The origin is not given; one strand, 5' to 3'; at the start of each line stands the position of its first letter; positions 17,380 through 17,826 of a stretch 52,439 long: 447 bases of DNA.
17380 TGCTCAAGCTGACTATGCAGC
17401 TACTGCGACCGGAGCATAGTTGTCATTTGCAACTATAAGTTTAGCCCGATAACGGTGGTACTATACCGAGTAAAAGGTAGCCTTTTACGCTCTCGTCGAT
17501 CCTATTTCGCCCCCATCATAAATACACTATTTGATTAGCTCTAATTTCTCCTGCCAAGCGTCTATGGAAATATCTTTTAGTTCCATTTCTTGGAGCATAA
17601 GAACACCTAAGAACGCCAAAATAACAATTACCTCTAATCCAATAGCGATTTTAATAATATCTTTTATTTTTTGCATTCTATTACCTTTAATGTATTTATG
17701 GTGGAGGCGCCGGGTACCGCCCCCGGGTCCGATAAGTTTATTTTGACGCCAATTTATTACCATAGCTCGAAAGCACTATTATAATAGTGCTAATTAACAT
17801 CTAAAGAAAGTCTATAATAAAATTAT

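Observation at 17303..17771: Permuted two-piece ssrA whose stem-closed intervening segment is almost filled by a 49-codon membrane-peptide ORF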

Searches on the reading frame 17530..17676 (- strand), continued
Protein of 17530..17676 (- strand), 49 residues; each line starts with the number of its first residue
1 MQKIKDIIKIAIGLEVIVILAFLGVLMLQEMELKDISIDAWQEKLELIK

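Call 84: find_homologous_proteins(query=A2, max_evalue=0.001)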
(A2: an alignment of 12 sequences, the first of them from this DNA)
Query A2 (12 sequences) (49 aa, profile of the alignment): 52 proteins with E <= 0.001 among 420 candidates.
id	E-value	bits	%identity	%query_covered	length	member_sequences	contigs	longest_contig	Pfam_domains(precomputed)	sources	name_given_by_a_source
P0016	2.9e-22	96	76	69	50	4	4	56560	-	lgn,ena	-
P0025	4.9e-22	95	76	69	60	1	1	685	-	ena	-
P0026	6.7e-21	92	74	39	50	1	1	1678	-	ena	-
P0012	7.9e-21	91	98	100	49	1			-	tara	tara:strand:+ start:5797 stop:5946 length:150 start_codon:yes stop_codon:yes gene_type:complete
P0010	1.4e-20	90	86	76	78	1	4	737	-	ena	-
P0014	2.1e-20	90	84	76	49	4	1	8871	-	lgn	-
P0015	2.5e-20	90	83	61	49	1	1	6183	-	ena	-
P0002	3.3e-20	89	98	100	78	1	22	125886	-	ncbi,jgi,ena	-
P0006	3.4e-20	89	98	100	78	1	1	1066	-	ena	-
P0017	4.4e-20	89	70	94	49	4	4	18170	-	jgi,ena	jgi:hypothetical protein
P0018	4.8e-20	89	60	96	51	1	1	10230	-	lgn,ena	-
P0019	7.8e-20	88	66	84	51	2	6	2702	-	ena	-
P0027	8.2e-20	88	63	84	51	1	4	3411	-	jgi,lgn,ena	jgi:hypothetical protein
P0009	9.4e-20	88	86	76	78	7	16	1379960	-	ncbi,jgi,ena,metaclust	jgi:hypothetical protein|metaclust:\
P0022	1.0e-19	88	60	88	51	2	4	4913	-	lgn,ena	-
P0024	1.8e-17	81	51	84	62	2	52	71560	-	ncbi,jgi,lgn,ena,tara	jgi:hypothetical protein|tara:strand:- start:623 stop:811 length:189 start_codon:yes stop_codon:yes 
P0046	3.5e-17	80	51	84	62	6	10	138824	-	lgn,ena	-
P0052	3.8e-15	73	54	53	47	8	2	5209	-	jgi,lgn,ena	-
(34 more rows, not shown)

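Call 88: find_encoding_contigs(protein=P0046, flank=10000, max_places=1)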
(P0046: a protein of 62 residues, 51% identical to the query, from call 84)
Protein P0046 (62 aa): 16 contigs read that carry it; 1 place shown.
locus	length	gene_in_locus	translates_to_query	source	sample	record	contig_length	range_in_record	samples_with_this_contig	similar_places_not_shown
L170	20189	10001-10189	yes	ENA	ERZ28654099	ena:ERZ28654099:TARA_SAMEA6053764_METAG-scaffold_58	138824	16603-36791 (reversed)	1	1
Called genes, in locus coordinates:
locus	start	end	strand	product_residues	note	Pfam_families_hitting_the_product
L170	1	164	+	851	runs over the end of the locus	-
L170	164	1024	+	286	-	-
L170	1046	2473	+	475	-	-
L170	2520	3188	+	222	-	-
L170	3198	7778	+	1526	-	PF05345:He_PIG (faint)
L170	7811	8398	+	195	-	-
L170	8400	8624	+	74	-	-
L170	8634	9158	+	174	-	PF07733:DNA_pol3_alpha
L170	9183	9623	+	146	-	-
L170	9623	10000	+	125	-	-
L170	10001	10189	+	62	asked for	-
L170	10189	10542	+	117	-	PF01503:PRA-PH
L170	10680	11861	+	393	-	PF04055:Radical_SAM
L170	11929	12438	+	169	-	PF16473:Rv2179c-like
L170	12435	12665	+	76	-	-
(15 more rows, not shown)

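Call 92: predict_structure(alignment_id=A4)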
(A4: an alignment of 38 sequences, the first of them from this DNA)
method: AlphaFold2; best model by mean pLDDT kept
length: 49 residues; sequences in the alignment: 38
mean_pLDDT: 92.9   pTM: 0.52
mean pLDDT of the five models: 92.9, 91.6, 90.9, 90.2, 88.1
residues with pLDDT >= 90: 38; 70-90: 11; 50-70: 0; < 50: 0
segments of 3 or more residues with pLDDT < 50: none
pLDDT, mean of each block of 10 residues (from residue 1): 91 97 96 93 87
secondary structure, 60 per line:
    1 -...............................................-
elements in order: H2-48

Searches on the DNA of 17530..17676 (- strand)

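Call 32: search_rna_families(sources=[L016, L017, L018, L019, L021, L022, L023, L024], threshold=gathering)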
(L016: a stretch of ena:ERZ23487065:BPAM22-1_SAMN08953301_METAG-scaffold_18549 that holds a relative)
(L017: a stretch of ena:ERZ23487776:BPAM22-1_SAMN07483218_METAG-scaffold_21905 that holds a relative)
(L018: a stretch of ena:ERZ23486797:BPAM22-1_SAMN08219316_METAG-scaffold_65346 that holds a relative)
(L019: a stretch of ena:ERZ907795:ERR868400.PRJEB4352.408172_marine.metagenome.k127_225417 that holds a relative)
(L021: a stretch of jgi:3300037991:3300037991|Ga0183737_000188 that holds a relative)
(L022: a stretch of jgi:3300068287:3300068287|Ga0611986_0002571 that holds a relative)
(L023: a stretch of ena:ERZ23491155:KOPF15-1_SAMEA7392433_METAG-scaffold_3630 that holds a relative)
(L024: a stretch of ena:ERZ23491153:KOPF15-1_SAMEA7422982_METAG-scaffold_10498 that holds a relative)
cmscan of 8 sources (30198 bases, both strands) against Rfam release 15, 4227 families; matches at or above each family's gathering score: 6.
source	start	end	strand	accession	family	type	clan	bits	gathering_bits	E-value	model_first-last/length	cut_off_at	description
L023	2380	2832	+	RF01849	alpha_tmRNA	Gene;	CL00001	134.1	50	9.6e-37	1-355/355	no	Alphaproteobacteria transfer-messenger RNA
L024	2380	2832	+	RF01849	alpha_tmRNA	Gene;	CL00001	134.1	50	9.6e-37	1-355/355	no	Alphaproteobacteria transfer-messenger RNA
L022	2380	2834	+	RF01849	alpha_tmRNA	Gene;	CL00001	123.4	50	1.7e-33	1-355/355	no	Alphaproteobacteria transfer-messenger RNA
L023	2419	2784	+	RF04321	tmRNA_permuted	Gene;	-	119.3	47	5.2e-23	1-213/213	no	permuted transfer-messenger RNA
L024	2419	2784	+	RF04321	tmRNA_permuted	Gene;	-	119.3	47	5.2e-23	1-213/213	no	permuted transfer-messenger RNA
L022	2419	2784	+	RF04321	tmRNA_permuted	Gene;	-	114.7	47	5.8e-22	1-213/213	no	permuted transfer-messenger RNA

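Call 42: search_dna_similar(query=L023:2380-2875:+, collection=phages, mode=distant, max_evalue=0.001, max_rows=30)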
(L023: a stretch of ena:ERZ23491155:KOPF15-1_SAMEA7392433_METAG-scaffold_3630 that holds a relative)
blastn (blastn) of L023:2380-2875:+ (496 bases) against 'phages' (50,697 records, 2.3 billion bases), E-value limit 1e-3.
Records with a match: 11; places in all: 11; records where one place covers at least 80% of the query: 0.
Best place of each record, by identity: 90-95% 2; 80-90% 3; 60-80% 6.
By first word of the organism name: Methylophilales 4; Bacteriophage 2; Rhodobacter 2; Phaeobacter 1; Roseobacter 1; Ruegeria 1.
By host as written in the record: Methylophilales_sp._H5P1 4; - 2; Ruegeria pomeroyi DSS-3 2; Rhodobacter capsulatus YW1 2; Phaeobacter inhibens DSM 17395 1.
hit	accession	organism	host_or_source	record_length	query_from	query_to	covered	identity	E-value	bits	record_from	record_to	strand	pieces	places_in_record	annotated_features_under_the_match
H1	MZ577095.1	Methylophilales phage Melnitz-1 EXVC043M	Methylophilales_sp._H5P1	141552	67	375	32%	78.0%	1e-9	123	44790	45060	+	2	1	SsrA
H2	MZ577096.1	Methylophilales phage Melnitz-2 EXVC040M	Methylophilales_sp._H5P1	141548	67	375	32%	78.0%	1e-9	123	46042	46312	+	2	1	SsrA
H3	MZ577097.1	Methylophilales phage Melnitz EXVC044M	Methylophilales_sp._H5P1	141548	67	375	32%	78.0%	1e-9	123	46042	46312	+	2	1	SsrA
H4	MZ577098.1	Methylophilales phage Melnitz-3 EXVC039M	Methylophilales_sp._H5P1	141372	67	375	32%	78.0%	1e-9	123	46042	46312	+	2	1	SsrA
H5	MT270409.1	Phaeobacter phage MD18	Phaeobacter inhibens DSM 17395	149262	59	368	29%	78.9%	5e-7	114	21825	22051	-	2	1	none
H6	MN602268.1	Bacteriophage DSS3_MAL1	-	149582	59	368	29%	78.9%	5e-7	114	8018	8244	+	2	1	ssrA: transfer-messenger RNA, SsrA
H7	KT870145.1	Roseobacter phage DSS3P8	Ruegeria pomeroyi DSS-3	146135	60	312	17%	91.8%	2e-6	117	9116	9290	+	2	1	none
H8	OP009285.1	Rhodobacter phage RcRudolph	Rhodobacter capsulatus YW1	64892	45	110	13%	82.4%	2e-7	64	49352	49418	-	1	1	hypothetical protein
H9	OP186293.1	Rhodobacter phage RcXuper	Rhodobacter capsulatus YW1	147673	59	110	10%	86.5%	2e-6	60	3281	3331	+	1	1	none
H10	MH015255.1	Ruegeria phage vB_RpoS-V10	Ruegeria pomeroyi DSS-3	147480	60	104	9%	88.9%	2e-5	56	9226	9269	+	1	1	none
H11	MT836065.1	Bacteriophage sp.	human fecal samples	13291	65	105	8%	90.2%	6e-6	57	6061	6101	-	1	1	record has no annotation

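Call 44: get_annotated_region(hit=H3, flank=1200)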
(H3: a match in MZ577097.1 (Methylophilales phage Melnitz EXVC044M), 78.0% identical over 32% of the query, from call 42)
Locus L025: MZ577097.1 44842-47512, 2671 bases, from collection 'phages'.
description: Methylophilales phage Melnitz EXVC044M, complete genome.
organism: Methylophilales phage Melnitz EXVC044M (NCBI taxid 2832338)
taxonomy: Viruses; Duplodnaviria; Heunggongvirae; Uroviricota; Caudoviricetes; Kyanoviridae
host: Methylophilales_sp._H5P1; source: -; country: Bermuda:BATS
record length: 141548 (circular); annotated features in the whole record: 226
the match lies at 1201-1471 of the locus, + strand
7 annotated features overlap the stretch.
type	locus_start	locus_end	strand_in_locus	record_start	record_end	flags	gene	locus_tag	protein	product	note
CDS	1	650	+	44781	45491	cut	-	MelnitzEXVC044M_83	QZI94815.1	PDDEXK nuclease superfamily protein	-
CDS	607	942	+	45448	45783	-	-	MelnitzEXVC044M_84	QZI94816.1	hypothetical protein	-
CDS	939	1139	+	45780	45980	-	-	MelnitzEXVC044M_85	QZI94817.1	hypothetical protein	-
tmRNA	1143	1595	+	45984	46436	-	-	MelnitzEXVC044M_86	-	SsrA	tmRNA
CDS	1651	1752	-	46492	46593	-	-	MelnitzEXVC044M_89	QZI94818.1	hypothetical protein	-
CDS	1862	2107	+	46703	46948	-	-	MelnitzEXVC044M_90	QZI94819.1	late-transcription coactivator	-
CDS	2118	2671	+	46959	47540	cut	-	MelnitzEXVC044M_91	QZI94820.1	loader of DNA helicase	loader of T4 gp41 DNA helicase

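Call 45: get_annotated_region(hit=H6, flank=1200)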
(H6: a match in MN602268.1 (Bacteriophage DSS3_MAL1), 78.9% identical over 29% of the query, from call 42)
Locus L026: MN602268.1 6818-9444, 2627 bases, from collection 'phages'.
description: Bacteriophage DSS3_MAL1, complete genome.
organism: Bacteriophage DSS3_MAL1 (NCBI taxid 2664194)
taxonomy: Viruses; Duplodnaviria; Heunggongvirae; Uroviricota; Caudoviricetes
host: -; source: -; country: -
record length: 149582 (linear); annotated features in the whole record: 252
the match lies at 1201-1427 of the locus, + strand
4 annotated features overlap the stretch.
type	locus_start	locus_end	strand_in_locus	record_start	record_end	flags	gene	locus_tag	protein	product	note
tRNA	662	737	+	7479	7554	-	-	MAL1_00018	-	tRNA-Arg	-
tmRNA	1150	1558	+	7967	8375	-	ssrA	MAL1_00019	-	transfer-messenger RNA, SsrA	-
CDS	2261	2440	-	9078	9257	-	-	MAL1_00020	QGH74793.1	hypothetical protein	-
CDS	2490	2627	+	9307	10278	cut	-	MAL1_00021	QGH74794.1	putative nucleotidyltransferase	-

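Call 54: search_rna_families(sources=[L147, L148, L149, L150], threshold=gathering)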
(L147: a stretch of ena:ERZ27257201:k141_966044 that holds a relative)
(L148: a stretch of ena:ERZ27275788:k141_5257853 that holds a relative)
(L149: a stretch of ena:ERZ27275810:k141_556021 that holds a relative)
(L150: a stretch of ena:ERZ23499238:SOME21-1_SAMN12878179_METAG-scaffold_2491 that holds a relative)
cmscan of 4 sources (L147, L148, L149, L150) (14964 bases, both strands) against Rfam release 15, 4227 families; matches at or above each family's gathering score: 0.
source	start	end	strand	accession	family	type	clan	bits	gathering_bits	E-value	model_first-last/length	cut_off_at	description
